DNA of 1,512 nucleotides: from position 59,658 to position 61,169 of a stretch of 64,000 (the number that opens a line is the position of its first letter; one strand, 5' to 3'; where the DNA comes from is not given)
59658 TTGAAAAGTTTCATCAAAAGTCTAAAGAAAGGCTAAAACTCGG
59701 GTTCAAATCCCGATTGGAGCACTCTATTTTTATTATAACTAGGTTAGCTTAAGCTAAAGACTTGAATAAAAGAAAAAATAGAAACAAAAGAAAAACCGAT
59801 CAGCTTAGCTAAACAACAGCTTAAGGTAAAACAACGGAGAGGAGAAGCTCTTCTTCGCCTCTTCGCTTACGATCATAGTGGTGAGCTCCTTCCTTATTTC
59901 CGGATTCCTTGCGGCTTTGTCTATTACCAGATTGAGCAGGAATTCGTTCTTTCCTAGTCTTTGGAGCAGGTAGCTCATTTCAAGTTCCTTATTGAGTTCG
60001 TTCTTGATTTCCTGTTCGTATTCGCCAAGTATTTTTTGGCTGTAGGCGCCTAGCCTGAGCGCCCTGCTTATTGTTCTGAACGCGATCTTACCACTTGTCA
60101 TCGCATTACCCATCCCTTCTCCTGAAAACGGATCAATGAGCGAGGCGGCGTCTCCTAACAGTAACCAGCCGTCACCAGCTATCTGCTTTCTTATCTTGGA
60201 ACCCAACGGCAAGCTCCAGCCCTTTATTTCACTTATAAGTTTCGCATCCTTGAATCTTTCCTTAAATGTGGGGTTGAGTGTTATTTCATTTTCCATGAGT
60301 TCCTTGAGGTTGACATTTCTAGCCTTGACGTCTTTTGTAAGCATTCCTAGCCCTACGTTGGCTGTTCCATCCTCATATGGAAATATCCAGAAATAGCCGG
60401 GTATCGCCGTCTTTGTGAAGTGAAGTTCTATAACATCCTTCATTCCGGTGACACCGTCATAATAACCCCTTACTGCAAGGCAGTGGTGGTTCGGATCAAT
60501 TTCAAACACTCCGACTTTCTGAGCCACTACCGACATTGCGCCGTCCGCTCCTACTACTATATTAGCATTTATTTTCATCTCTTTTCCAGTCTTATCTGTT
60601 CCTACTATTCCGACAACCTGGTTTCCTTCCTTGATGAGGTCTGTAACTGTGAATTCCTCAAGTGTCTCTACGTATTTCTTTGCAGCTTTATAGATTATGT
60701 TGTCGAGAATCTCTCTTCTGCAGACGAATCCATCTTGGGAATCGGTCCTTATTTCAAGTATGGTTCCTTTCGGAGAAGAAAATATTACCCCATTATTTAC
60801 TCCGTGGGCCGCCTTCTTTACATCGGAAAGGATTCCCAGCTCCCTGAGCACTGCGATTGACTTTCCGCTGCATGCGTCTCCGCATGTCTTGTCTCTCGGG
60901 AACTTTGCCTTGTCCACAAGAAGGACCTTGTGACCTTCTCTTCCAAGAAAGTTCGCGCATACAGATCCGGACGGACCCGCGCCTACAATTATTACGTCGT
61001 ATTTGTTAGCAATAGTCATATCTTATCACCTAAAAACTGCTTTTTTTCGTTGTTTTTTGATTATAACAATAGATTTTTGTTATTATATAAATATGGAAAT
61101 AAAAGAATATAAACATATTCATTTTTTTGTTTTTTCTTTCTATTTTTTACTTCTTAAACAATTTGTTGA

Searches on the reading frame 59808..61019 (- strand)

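Call 71: search_protein_families(library=pfam, proteins=[window:59808-61019:-], max_evalue=0.01)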
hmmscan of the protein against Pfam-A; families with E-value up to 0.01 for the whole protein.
window:59808-61019:- (404 aa): 13 families
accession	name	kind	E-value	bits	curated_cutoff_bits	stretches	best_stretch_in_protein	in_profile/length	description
PF01494.25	FAD_binding_3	-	2e-25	90.2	22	1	6-338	1-338/349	FAD binding domain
PF01266.30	DAO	-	4.3e-11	43.4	27.9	2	8-42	1-35/353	FAD dependent oxidoreductase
PF22578.2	GGR_cat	-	7.4e-09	35.8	27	1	194-245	17-71/88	Geranylgeranyl reductase catalytic domain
PF00890.30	FAD_binding_2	-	7.4e-09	35.7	20.4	1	8-40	1-33/414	FAD binding domain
PF12831.13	FAD_oxidored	-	1.3e-07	31.8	27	1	8-162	1-147/416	FAD dependent oxidoreductase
PF07992.20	Pyr_redox_2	-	6.8e-07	29.4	26.1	1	7-166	1-114/291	Pyridine nucleotide-disulphide oxidoreductase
PF13450.12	NAD_binding_8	-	1.1e-06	29.3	21.9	1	11-39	1-29/68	NAD(P)-binding Rossmann-like domain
PF03486.20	HI0933_like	-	3.1e-06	27.2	50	1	8-44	2-38/244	HI0933-like protein Rossmann domain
PF04820.20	Trp_halogenase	-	2.2e-05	23.9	21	1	8-66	1-62/458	Tryptophan halogenase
PF01946.23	Thi4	-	0.0001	22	26.2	1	6-37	17-49/235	Thi4 family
PF00070.33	Pyr_redox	-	0.00017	22.4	22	1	9-62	2-54/82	Pyridine nucleotide-disulphide oxidoreductase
PF01134.28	GIDA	-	0.00071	19.2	22.1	1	8-161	1-150/391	Glucose inhibited division protein A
PF05834.18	Lycopene_cycl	-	0.0099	15.4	23.4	0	8-38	1-33/380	Lycopene cyclase protein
